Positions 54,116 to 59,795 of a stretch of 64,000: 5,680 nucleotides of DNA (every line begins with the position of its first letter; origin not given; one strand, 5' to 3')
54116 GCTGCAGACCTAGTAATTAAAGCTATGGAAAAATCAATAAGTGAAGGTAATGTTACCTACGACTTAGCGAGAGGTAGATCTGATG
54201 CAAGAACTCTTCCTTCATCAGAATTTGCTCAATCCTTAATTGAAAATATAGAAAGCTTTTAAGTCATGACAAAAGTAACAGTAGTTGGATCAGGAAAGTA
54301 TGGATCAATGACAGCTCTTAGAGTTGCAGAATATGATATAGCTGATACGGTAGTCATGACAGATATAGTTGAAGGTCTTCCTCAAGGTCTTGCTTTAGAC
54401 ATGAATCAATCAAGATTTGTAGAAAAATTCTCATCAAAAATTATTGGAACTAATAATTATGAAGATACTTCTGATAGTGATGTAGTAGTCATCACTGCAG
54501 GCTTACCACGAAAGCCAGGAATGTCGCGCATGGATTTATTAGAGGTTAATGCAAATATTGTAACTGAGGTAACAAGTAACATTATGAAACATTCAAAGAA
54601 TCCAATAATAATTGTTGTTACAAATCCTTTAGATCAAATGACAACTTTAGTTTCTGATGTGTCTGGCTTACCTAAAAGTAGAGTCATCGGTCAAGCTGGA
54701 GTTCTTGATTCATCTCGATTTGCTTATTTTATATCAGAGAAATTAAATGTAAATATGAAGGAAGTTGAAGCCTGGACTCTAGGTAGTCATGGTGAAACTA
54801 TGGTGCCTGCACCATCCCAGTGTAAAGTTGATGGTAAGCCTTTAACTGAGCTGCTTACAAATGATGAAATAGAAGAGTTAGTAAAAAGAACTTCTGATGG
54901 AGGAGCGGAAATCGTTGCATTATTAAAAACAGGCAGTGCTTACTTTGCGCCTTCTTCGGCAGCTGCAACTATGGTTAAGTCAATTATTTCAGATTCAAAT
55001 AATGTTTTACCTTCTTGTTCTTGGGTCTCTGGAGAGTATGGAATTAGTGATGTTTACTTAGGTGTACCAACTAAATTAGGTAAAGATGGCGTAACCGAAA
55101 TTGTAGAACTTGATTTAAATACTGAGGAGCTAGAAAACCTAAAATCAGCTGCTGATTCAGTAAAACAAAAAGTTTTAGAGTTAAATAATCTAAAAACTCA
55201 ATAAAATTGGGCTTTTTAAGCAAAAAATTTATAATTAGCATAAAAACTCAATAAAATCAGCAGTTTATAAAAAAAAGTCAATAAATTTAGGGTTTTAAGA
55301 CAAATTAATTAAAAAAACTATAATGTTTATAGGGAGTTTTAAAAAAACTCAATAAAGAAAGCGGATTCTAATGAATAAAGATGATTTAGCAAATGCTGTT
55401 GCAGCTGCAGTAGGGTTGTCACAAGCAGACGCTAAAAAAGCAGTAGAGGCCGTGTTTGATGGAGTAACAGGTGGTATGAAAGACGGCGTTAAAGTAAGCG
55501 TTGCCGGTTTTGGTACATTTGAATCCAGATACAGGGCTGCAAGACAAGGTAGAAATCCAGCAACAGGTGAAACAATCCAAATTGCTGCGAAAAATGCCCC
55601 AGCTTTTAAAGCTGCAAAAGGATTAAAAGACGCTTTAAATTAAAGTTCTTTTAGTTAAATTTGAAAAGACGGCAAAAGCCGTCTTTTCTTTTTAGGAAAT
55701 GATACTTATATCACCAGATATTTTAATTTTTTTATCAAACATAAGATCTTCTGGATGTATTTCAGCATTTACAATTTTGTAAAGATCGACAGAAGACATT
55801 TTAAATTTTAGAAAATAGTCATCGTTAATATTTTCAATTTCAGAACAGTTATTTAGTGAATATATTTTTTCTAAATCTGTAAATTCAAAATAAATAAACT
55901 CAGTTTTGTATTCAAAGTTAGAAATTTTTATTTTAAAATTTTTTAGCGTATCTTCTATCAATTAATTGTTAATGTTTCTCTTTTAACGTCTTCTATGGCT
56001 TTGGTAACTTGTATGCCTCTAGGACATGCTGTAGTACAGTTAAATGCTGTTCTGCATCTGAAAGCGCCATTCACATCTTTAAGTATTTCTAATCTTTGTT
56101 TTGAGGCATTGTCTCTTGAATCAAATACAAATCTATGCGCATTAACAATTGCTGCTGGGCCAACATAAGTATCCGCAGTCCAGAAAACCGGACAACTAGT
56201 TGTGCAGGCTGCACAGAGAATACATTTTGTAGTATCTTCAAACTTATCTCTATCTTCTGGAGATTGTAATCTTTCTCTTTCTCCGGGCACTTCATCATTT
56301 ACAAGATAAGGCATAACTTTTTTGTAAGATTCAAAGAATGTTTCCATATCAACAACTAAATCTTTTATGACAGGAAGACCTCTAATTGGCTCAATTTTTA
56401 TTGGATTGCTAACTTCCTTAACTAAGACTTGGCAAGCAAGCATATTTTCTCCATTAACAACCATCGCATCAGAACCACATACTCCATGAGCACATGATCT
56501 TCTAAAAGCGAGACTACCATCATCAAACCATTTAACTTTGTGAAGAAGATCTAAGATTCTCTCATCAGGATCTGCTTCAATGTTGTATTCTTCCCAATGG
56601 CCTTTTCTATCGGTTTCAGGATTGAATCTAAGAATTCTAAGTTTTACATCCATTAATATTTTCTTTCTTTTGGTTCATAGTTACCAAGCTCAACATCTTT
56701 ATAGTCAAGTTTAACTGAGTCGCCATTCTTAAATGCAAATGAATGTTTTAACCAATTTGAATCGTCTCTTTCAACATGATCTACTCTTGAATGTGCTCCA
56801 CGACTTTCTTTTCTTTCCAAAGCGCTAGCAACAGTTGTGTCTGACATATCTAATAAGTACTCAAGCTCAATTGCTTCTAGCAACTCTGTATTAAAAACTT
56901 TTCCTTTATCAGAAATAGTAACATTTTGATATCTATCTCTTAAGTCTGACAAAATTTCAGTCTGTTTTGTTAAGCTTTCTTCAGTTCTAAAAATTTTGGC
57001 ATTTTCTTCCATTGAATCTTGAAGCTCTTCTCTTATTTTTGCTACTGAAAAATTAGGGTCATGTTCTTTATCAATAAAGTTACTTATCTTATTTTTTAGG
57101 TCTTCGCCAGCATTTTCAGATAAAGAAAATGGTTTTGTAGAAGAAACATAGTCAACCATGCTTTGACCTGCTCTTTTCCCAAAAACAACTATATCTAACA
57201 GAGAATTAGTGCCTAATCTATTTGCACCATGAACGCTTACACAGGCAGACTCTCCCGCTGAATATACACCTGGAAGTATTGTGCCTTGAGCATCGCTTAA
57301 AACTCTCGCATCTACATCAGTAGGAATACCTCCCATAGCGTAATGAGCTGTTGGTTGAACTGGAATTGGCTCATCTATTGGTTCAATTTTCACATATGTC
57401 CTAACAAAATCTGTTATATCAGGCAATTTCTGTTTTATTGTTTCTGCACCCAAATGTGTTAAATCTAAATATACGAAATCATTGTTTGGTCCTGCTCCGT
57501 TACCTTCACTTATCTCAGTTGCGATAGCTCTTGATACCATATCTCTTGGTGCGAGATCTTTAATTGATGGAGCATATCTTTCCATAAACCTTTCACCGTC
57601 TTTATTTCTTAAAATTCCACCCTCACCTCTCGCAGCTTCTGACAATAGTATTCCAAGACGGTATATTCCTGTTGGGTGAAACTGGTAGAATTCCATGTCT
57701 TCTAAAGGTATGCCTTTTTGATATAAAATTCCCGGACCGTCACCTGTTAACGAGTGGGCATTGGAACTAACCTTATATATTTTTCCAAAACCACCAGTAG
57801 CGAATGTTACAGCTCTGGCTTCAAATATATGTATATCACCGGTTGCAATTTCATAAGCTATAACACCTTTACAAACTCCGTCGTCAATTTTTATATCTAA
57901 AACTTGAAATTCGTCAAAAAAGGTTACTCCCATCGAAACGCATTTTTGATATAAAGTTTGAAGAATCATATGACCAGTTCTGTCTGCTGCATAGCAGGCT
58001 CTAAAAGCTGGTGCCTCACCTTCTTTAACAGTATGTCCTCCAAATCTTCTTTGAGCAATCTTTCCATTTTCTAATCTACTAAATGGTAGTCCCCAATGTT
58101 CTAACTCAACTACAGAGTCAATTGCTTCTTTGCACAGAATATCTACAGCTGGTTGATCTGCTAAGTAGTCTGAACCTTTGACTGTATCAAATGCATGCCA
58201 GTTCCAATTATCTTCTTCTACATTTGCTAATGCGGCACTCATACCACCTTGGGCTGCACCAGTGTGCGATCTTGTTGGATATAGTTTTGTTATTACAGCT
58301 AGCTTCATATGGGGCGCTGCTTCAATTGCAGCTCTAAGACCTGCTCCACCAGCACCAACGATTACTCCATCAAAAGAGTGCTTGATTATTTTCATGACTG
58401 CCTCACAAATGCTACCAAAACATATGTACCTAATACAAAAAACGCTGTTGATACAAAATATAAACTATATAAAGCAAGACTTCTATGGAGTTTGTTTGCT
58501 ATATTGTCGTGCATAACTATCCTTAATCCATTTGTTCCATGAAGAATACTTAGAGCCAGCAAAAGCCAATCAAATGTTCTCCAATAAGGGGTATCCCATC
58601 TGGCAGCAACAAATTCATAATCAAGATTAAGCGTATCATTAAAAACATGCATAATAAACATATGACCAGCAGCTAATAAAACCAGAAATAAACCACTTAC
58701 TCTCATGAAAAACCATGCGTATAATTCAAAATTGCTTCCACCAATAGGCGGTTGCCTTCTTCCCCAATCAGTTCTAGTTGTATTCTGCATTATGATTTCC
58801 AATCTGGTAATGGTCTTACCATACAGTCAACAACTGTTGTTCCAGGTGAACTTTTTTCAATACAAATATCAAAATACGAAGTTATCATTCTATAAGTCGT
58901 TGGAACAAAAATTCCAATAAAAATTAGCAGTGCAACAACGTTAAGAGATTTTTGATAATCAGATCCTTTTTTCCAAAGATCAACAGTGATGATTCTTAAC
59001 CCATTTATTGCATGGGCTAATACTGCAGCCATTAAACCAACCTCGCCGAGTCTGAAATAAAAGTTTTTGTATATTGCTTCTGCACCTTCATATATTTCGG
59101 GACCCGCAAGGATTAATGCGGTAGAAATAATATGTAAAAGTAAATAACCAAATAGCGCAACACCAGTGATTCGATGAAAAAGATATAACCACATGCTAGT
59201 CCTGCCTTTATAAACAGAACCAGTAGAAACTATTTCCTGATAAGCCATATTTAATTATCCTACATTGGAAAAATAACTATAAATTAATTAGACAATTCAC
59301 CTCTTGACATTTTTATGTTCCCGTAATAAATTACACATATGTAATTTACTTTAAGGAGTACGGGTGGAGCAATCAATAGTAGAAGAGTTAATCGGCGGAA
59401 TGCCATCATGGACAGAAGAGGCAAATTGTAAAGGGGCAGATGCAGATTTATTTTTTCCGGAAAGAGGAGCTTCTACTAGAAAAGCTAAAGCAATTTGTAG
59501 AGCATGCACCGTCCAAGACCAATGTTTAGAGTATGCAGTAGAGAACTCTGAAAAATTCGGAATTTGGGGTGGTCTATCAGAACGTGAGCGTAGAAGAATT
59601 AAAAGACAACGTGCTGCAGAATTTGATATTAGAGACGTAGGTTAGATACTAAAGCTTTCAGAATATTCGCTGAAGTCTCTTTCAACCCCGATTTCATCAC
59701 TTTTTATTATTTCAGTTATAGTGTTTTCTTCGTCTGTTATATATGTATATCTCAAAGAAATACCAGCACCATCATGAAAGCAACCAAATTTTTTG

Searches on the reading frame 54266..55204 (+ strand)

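Call 43: search_protein_families(library=ncbifam, max_evalue=0.00001, proteins=[window:54266-55204:+])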
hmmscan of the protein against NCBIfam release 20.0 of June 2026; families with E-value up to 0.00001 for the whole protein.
window:54266-55204:+ (312 aa): 11 families
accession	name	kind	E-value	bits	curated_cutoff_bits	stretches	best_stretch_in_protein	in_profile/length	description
NF004863.0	PRK06223.1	subfamily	4.1e-121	403.9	283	1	1-309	3-310/313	malate dehydrogenase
TIGR01763.1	MalateDH_bact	equivalog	1e-116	389.4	351.85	1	2-303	2-302/305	malate dehydrogenase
NF000824.0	PRK00066.1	subfamily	1.5e-76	257.8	339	1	2-303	7-311/316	L-lactate dehydrogenase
TIGR01771.1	L-LDH-NAD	equivalog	2.2e-76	257.1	303.55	1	6-301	1-299/299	L-lactate dehydrogenase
NF041314.1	Malate_DH_Halo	equivalog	1.3e-61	208.5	550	1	1-301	1-298/304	malate dehydrogenase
TIGR01772.1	MDH_euk_gproteo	equivalog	1.5e-35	123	273.05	1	3-303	1-304/313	malate dehydrogenase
TIGR01759.1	MalateDH-SF1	subfamily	7.8e-29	100.7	345.65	1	41-300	51-321/327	malate dehydrogenase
NF003916.0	PRK05442.1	equivalog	6.1e-24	84.6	271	1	41-302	53-319/328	malate dehydrogenase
TIGR01758.1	MDH_euk_cyt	equivalog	2.1e-19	70.2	470.4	1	58-269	63-285/324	malate dehydrogenase, NAD-dependent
TIGR01756.1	LDH_protist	equivalog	2.6e-15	56.4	486.25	1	40-294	31-296/313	lactate dehydrogenase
TIGR01757.1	Malate-DH_plant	equivalog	1e-13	50.7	598.3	1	40-281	91-338/387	malate dehydrogenase, NADP-dependent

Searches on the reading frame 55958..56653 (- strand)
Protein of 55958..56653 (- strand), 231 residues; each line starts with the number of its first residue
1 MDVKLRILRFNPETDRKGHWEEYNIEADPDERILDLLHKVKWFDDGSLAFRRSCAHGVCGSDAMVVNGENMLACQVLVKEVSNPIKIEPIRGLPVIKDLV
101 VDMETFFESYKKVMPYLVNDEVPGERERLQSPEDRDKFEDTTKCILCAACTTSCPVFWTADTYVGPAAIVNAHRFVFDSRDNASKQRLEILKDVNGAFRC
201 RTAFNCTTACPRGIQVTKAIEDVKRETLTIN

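Call 43: search_protein_families(library=ncbifam, max_evalue=0.00001, proteins=[window:55958-56653:-])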
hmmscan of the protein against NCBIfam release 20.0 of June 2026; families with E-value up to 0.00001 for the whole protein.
window:55958-56653:- (231 aa): 14 families
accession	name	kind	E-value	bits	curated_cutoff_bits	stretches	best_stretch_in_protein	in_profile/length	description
NF004616.0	PRK05950.1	subfamily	1.3e-100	335.4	228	1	2-228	5-234/238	succinate dehydrogenase iron-sulfur subunit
TIGR00384.1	dhsB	subfamily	1.8e-78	263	88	1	7-224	1-222/222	succinate dehydrogenase and fumarate reductase iron-sulfur protein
NF009225.0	PRK12575.1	subfamily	5.1e-76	255.2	443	1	5-224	7-227/235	succinate dehydrogenase/fumarate reductase iron-sulfur subunit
NF009226.0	PRK12576.1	equivalog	5.9e-64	216.4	344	1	2-226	9-236/317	succinate dehydrogenase/fumarate reductase iron-sulfur subunit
NF009227.0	PRK12577.1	equivalog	6.9e-60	202.5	349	1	1-229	1-240/330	succinate dehydrogenase/fumarate reductase iron-sulfur subunit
NF009051.0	PRK12385.1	equivalog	1.2e-55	188.6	333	1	3-226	7-231/244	succinate dehydrogenase/fumarate reductase iron-sulfur subunit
NF004898.0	PRK06259.1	equivalog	5.1e-44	150.7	385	1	3-226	4-215/488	fumarate reductase (CoM/CoB) subunit TfrB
NF006391.0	PRK08640.1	equivalog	6.8e-40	136.6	244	1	3-228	7-240/254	succinate dehydrogenase iron-sulfur subunit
NF010071.0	PRK13552.1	equivalog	3.7e-38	131.2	264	1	3-227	5-235/241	fumarate reductase iron-sulfur subunit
NF009052.0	PRK12386.1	equivalog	7.2e-30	103.9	256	1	3-218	5-221/255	succinate dehydrogenase/fumarate reductase iron-sulfur subunit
NF042952.1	MFR_FeS_SdhB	equivalog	1e-29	103.6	600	1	4-224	2-228/320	8-methylmenaquinol:fumarate reductase iron-sulfur subunit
NF005746.0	PRK07570.1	subfamily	1.1e-21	77.3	243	1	1-228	1-241/250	succinate dehydrogenase/fumarate reductase iron-sulfur subunit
NF008369.0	PRK11168.1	equivalog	1.7e-08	33.8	278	1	139-226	8-86/401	anaerobic glycerol-3-phosphate dehydrogenase subunit C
NF045670.1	quin_L_LdhH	equivalog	2.1e-06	26.3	800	1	129-227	292-383/706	L-lactate dehydrogenase (quinone) large subunit LdhH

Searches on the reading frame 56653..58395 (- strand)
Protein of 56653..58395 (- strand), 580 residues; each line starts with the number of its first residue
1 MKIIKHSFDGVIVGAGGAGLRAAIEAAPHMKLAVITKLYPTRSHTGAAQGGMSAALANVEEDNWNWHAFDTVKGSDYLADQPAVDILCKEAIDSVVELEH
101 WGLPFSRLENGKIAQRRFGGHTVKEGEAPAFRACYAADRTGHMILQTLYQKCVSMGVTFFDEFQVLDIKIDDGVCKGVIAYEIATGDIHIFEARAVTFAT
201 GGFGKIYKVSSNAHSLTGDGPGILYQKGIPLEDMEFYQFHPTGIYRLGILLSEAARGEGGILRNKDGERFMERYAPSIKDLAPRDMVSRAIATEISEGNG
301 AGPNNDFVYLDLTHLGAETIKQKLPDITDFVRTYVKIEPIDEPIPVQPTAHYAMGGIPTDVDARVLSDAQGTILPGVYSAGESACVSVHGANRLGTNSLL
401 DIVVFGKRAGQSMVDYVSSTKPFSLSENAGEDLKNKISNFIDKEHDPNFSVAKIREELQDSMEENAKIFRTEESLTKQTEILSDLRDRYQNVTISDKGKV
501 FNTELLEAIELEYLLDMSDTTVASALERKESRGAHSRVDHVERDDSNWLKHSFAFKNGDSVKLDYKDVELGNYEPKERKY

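Call 43: search_protein_families(library=ncbifam, max_evalue=0.00001, proteins=[window:56653-58395:-])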
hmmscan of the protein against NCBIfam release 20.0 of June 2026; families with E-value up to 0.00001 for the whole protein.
window:56653-58395:- (580 aa): 39 families (the best 25 are shown)
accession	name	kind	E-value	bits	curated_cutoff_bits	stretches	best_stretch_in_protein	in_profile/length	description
TIGR01816.1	sdhA_forward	equivalog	3.7e-258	857.5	727.35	1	6-580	1-584/584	succinate dehydrogenase flavoprotein subunit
TIGR01812.1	sdhA_frdA_Gneg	subfamily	2.1e-243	809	567.3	1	9-580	1-568/568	succinate dehydrogenase or fumarate reductase, flavoprotein subunit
NF004613.0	PRK05945.1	equivalog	5.1e-204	679.1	824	1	7-580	3-575/575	succinate dehydrogenase/fumarate reductase flavoprotein subunit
NF004724.0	PRK06069.1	subfamily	4e-200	665.8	826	1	8-580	6-577/577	succinate dehydrogenase/fumarate reductase flavoprotein subunit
NF006686.0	PRK09231.1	equivalog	1.7e-173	578.4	854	1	8-580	6-581/598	fumarate reductase (quinol) flavoprotein subunit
TIGR01176.1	fum_red_Fp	equivalog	8.6e-170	566.1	932.7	1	9-580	5-579/580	fumarate reductase (quinol) flavoprotein subunit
NF005037.0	PRK06452.1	equivalog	5.5e-159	530.3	862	1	5-580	3-566/566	succinate dehydrogenase flavoprotein subunit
NF042982.1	MFR_Fp_SdhA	equivalog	1.1e-154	516.3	1100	1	7-579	47-612/612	8-methylmenaquinol:fumarate reductase flavoprotein subunit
NF006383.0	PRK08626.1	equivalog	2.3e-139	465.6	663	1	7-578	5-596/657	fumarate reductase flavoprotein subunit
NF005866.0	PRK07803.1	equivalog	1e-131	440.2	819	2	2-277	3-290/631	fumarate reductase/succinate dehydrogenase flavoprotein subunit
NF004900.0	PRK06263.1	equivalog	2.2e-131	439.2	718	1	9-557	9-537/546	fumarate reductase (CoM/CoB) subunit TfrA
NF006392.0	PRK08641.1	equivalog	7.7e-109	364.9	855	1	11-580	7-579/593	succinate dehydrogenase flavoprotein subunit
TIGR00551.1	nadB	equivalog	8.6e-108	361.1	452.75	1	7-539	2-487/489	L-aspartate oxidase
NF005636.0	PRK07395.1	subfamily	4.3e-100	335.6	723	1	4-553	9-546/560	L-aspartate oxidase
TIGR01811.1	sdhA_Bsu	subfamily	1.5e-99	334.4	541.35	1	11-580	2-603/603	succinate dehydrogenase (quinone) flavoprotein subunit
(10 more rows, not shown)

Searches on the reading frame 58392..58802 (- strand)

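Call 43: search_protein_families(library=ncbifam, max_evalue=0.00001, proteins=[window:58392-58802:-])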
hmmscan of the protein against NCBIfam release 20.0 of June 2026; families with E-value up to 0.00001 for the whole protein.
window:58392-58802:- (136 aa): 1 family
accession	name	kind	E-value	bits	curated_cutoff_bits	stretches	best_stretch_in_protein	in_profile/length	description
TIGR02968.1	succ_dehyd_anc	equivalog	6.7e-08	32.7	41.8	1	27-129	5-104/105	succinate dehydrogenase, hydrophobic membrane anchor protein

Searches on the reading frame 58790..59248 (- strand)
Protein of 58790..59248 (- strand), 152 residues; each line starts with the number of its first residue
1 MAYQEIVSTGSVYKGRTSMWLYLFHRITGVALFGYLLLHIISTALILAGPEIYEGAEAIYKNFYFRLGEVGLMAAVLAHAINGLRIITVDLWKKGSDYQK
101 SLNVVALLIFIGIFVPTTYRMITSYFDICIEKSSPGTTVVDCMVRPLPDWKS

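Call 43: search_protein_families(library=ncbifam, max_evalue=0.00001, proteins=[window:58790-59248:-])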
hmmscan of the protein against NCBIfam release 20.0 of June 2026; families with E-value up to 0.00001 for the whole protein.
window:58790-59248:- (152 aa): 1 family
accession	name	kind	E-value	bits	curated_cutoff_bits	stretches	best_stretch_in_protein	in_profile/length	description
TIGR02970.1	succ_dehyd_cytB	equivalog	1.9e-21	76.5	52.3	1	12-114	11-114/120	succinate dehydrogenase, cytochrome b556 subunit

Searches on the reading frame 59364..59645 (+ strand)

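Call 69: search_protein_families(library=ncbifam, max_evalue=0.00001, proteins=[window:59364-59645:+])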
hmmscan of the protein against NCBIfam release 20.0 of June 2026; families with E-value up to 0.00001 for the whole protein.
window:59364-59645:+ (93 aa): 0 families

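Call 72: search_protein_families(library=pfam, max_evalue=0.001, proteins=[window:59364-59645:+])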
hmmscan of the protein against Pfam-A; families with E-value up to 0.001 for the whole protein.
window:59364-59645:+ (93 aa): 1 family
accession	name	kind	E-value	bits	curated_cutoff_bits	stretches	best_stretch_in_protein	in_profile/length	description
PF02467.21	Whib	-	1.9e-25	89.6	23.6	1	16-78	1-64/65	Transcription factor WhiB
